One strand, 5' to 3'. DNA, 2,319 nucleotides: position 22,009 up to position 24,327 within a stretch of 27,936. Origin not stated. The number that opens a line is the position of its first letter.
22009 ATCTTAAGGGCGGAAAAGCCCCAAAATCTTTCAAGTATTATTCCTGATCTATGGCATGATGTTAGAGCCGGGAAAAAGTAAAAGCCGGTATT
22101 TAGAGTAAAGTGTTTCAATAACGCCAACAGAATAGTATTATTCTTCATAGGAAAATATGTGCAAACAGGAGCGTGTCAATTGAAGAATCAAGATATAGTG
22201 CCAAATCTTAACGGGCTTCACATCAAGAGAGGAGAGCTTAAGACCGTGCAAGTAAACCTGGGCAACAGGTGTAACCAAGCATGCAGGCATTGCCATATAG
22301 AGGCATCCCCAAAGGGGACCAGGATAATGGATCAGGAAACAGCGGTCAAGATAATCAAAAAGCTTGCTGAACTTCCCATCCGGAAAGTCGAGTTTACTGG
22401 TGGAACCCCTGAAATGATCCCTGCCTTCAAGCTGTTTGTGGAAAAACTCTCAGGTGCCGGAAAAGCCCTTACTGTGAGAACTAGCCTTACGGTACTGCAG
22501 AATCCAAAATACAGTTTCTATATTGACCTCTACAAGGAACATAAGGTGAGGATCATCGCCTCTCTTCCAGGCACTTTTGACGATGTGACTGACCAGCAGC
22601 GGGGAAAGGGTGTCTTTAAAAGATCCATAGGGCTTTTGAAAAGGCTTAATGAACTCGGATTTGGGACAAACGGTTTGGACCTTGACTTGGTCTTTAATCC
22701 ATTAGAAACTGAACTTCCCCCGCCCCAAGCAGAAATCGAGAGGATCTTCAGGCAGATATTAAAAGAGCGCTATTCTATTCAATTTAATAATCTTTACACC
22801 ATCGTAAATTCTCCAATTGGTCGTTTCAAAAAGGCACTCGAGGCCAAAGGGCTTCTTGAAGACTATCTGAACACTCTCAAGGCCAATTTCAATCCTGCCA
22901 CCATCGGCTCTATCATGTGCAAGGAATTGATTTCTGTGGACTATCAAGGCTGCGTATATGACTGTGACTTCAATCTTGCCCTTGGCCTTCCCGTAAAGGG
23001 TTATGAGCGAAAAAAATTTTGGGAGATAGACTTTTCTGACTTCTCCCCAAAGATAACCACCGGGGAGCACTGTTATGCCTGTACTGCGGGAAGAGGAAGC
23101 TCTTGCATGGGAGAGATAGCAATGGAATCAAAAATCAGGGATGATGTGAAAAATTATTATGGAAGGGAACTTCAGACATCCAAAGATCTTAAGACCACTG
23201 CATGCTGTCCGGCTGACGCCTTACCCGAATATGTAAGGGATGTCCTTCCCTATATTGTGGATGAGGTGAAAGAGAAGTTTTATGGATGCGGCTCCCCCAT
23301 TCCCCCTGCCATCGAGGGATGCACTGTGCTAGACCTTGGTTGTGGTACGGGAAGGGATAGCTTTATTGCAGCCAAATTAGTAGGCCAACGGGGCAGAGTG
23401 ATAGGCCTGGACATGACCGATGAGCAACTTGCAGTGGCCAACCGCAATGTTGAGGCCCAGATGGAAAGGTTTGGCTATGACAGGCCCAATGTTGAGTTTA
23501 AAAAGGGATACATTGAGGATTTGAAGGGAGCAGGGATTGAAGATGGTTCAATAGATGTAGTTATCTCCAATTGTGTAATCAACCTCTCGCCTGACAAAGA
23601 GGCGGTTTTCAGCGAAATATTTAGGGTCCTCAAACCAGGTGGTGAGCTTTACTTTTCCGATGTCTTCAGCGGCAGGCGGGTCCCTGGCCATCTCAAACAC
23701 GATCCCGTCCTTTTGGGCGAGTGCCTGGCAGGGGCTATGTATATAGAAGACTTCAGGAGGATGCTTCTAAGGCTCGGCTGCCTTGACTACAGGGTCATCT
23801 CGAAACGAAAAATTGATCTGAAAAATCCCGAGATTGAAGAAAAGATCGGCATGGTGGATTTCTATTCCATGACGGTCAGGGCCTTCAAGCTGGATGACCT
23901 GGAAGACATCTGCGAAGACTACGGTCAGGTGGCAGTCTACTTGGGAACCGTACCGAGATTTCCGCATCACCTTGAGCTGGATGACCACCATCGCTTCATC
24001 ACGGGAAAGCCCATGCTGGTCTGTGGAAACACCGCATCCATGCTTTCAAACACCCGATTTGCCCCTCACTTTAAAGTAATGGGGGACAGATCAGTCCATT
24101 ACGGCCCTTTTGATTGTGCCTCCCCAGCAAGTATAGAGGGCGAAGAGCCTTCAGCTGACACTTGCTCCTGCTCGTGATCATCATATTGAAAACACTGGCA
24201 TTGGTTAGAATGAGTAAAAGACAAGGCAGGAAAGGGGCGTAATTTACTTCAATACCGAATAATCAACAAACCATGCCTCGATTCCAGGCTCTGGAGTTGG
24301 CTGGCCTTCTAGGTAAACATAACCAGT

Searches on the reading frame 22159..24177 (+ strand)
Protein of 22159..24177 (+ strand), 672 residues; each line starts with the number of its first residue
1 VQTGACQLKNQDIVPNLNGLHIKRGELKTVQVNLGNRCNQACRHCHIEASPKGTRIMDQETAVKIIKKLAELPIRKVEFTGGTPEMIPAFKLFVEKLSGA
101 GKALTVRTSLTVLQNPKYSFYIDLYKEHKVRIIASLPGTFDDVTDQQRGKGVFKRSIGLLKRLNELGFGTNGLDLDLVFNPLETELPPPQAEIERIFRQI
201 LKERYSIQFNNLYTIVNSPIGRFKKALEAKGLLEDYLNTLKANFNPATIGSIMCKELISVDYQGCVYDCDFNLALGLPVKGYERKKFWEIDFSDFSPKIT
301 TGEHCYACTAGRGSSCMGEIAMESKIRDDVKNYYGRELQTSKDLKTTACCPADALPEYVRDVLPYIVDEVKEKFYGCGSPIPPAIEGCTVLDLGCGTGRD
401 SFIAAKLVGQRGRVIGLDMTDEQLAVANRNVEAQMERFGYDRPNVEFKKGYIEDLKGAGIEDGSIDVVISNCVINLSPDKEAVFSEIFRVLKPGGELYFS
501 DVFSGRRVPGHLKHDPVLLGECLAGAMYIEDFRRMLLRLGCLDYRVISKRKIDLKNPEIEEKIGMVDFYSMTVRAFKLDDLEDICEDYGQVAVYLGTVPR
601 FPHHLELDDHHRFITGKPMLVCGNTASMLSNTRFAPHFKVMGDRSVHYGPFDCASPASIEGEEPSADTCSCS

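Call 9: search_protein_families(library=pfam, proteins=[window:22159-24177:+])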
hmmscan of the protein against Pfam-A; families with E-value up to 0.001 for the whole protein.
window:22159-24177:+ (672 aa): 13 families
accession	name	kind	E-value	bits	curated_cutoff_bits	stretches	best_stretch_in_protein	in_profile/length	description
PF12345.13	DUF3641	-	3e-47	160.4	24.9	1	186-318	1-133/134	Protein of unknown function (DUF3641)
PF13847.12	Methyltransf_31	-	2.9e-34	118.3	27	1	386-523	3-132/145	Methyltransferase domain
PF13649.12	Methyltransf_25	-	7.2e-20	71.9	27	1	390-495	1-97/97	Methyltransferase domain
PF08241.18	Methyltransf_11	-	4.3e-19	69.4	21.2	1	391-499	1-95/95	Methyltransferase domain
PF04055.27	Radical_SAM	-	1.2e-15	58.5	29.5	1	32-169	1-142/166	Radical SAM superfamily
PF01209.24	Ubie_methyltran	-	1.1e-13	51.5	20.1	1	386-499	47-151/233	ubiE/COQ5 methyltransferase family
PF08242.18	Methyltransf_12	-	2.2e-13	51.2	30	1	391-497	1-98/98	Methyltransferase domain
PF13489.12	Methyltransf_23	-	3.3e-09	37.1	27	1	387-505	23-122/164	Methyltransferase domain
PF01135.25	PCMT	-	8.1e-06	26.2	20.3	1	387-447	74-128/210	Protein-L-isoaspartate(D-aspartate) O-methyltransferase (PCMT)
PF06325.19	PrmA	-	6.4e-05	23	22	1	387-504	162-263/296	Ribosomal protein L11 methyltransferase (PrmA)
PF05148.21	Methyltransf_8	-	0.00014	22.3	27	0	454-504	112-161/219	Hypothetical methyltransferase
PF01728.25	FtsJ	-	0.00018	21.9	24.1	1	386-480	21-107/181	FtsJ-like methyltransferase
PF20922.3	Anamorsin_N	-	0.00046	20.4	27.1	1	452-505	39-93/163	Anamorsin, N-terminal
